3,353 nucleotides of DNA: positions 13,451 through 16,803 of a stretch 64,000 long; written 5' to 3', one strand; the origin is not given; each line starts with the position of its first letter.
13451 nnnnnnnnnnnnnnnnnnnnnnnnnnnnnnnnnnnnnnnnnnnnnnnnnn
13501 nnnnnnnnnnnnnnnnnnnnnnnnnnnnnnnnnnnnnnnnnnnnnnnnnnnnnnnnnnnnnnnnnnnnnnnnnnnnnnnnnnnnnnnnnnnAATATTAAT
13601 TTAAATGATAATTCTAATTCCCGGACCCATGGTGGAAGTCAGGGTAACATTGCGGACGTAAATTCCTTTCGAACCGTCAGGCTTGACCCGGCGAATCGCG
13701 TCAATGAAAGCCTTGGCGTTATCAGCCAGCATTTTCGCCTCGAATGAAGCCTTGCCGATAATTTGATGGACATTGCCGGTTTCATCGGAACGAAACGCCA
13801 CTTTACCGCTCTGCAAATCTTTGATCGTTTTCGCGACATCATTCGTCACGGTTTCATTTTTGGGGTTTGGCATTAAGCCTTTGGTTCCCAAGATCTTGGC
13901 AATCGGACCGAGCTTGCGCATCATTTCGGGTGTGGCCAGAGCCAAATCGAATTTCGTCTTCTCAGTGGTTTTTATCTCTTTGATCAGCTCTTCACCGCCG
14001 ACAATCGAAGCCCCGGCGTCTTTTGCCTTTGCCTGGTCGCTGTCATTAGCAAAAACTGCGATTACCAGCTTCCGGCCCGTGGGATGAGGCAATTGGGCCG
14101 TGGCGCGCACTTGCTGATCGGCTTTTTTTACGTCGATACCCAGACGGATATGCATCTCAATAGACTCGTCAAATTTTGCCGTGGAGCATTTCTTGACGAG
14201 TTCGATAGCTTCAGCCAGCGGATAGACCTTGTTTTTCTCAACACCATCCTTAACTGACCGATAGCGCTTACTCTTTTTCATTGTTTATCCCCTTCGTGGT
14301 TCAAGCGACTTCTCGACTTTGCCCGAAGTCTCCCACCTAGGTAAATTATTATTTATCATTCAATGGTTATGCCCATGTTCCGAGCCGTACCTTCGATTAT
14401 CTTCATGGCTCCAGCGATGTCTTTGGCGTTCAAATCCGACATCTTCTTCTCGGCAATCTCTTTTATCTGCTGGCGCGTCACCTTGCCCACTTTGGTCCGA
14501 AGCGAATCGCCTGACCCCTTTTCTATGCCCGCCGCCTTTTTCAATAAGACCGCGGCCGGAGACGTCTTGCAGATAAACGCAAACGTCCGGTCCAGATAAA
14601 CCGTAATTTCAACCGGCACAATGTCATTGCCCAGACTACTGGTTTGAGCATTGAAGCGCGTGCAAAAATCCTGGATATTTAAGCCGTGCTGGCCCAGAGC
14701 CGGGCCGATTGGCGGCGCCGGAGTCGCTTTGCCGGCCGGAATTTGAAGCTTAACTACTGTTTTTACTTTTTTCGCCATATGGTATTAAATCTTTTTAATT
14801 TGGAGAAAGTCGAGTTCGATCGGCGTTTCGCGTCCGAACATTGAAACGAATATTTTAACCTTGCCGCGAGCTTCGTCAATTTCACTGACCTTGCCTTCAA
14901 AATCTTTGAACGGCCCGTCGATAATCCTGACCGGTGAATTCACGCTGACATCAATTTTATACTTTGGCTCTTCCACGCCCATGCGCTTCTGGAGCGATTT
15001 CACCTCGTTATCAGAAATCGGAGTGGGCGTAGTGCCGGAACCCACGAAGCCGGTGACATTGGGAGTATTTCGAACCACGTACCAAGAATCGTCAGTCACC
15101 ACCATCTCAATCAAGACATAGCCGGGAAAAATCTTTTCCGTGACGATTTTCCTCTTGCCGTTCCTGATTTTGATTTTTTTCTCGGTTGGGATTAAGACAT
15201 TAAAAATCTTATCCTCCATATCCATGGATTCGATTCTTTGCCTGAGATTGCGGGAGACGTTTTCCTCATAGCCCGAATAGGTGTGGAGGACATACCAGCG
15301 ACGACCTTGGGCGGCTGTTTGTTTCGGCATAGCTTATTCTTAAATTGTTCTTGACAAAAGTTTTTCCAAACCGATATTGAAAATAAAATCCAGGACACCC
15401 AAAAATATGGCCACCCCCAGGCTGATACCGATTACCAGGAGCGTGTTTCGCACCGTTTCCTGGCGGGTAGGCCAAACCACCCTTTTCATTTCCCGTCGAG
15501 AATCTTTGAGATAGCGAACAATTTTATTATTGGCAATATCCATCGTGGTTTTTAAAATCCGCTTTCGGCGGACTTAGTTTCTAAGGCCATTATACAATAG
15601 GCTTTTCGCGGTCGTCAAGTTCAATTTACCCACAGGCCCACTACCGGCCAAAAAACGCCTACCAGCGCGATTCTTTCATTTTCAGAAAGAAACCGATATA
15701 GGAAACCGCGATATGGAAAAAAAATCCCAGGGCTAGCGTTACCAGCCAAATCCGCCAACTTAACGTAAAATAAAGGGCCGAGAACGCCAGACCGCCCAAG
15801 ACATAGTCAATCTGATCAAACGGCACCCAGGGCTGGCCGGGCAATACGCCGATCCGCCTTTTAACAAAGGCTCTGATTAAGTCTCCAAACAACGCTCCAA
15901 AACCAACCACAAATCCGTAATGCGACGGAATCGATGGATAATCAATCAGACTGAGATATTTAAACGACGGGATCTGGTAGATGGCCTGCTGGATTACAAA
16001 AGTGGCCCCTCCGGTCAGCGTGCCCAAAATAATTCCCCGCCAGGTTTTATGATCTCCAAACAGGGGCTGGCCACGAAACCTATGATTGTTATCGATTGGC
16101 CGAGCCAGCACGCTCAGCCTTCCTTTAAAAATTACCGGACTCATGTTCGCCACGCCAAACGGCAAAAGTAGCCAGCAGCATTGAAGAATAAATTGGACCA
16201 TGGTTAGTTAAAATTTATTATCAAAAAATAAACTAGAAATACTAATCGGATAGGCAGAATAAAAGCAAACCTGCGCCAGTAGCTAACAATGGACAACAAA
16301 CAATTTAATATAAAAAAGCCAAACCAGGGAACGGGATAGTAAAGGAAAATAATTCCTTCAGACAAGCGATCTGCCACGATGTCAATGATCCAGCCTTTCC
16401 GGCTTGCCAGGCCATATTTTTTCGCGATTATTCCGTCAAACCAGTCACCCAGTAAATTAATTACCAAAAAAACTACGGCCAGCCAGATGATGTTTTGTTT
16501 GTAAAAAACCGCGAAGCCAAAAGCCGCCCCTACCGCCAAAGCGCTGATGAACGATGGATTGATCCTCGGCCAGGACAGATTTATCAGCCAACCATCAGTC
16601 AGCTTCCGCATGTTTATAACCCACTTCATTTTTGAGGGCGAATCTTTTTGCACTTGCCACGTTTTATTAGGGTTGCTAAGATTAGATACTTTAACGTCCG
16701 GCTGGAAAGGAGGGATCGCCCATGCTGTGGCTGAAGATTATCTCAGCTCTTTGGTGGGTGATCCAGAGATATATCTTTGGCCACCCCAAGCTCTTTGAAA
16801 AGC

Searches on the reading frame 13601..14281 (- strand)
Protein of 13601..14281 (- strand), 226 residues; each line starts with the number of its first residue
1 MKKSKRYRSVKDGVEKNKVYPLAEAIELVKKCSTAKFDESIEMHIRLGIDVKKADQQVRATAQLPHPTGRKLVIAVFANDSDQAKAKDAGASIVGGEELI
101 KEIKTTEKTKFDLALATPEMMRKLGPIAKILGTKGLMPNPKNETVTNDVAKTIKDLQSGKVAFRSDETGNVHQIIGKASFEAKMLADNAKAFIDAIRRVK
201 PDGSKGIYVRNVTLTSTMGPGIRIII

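Call 52: search_protein_families(library=pfam, proteins=[window:13601-14281:-], max_evalue=0.0001)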
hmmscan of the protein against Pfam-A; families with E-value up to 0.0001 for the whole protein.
window:13601-14281:- (226 aa): 1 family
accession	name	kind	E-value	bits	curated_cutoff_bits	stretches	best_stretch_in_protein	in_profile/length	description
PF00687.26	Ribosomal_L1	-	2.1e-59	200.9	32.2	1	29-220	1-198/198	Ribosomal protein L1p/L10e family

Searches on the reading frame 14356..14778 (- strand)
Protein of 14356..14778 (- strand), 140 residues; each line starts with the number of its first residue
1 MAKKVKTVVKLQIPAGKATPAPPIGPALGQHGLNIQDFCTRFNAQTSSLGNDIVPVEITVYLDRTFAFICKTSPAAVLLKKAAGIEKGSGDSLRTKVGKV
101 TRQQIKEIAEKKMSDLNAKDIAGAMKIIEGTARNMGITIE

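Call 52: search_protein_families(library=pfam, proteins=[window:14356-14778:-], max_evalue=0.0001)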
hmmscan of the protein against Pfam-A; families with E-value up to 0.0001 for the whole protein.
window:14356-14778:- (140 aa): 2 families
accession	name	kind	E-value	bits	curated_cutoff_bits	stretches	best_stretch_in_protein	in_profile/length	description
PF00298.24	Ribosomal_L11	-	1.9e-27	95.9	21.4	1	71-139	1-69/69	Ribosomal protein L11, RNA binding domain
PF03946.19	Ribosomal_L11_N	-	1.8e-26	92.1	32.9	1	9-66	1-58/58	Ribosomal protein L11, N-terminal domain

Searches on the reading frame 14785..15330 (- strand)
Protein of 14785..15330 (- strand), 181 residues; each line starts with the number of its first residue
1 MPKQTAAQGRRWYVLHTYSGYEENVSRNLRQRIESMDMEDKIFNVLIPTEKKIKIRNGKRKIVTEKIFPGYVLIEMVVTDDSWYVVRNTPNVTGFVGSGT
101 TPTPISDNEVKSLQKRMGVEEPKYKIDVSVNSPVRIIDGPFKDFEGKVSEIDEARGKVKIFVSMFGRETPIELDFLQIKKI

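Call 52: search_protein_families(library=pfam, proteins=[window:14785-15330:-], max_evalue=0.0001)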
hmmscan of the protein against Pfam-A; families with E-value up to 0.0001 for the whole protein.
window:14785-15330:- (181 aa): 2 families
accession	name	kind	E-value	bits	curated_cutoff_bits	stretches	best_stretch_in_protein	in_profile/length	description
PF02357.24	NusG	-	1.3e-32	112.6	22.2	1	11-113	2-92/93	Transcription termination factor nusG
PF00467.35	KOW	-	4.9e-07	29.8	22.3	1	134-161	5-32/32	KOW motif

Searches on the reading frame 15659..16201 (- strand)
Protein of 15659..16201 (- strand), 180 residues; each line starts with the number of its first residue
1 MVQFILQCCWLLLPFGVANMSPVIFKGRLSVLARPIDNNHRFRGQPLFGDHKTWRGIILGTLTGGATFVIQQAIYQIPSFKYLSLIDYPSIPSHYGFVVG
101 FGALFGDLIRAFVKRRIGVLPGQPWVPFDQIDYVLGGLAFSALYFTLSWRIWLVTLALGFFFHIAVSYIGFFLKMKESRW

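Call 52: search_protein_families(library=pfam, proteins=[window:15659-16201:-], max_evalue=0.0001)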
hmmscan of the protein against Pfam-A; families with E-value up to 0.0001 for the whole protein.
window:15659-16201:- (180 aa): 1 family
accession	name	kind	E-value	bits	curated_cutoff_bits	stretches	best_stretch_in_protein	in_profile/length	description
PF01864.22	CarS-like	-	5.5e-29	101.8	22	1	1-180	1-175/175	CDP-archaeol synthase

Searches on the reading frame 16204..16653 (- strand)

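Call 52: search_protein_families(library=pfam, proteins=[window:16204-16653:-], max_evalue=0.0001)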
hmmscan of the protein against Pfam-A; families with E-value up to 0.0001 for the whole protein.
window:16204-16653:- (149 aa): 1 family
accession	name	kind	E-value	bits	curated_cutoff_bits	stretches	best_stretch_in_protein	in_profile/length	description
PF01066.26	CDP-OH_P_transf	-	3.6e-11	44.1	22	1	33-129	4-97/152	CDP-alcohol phosphatidyltransferase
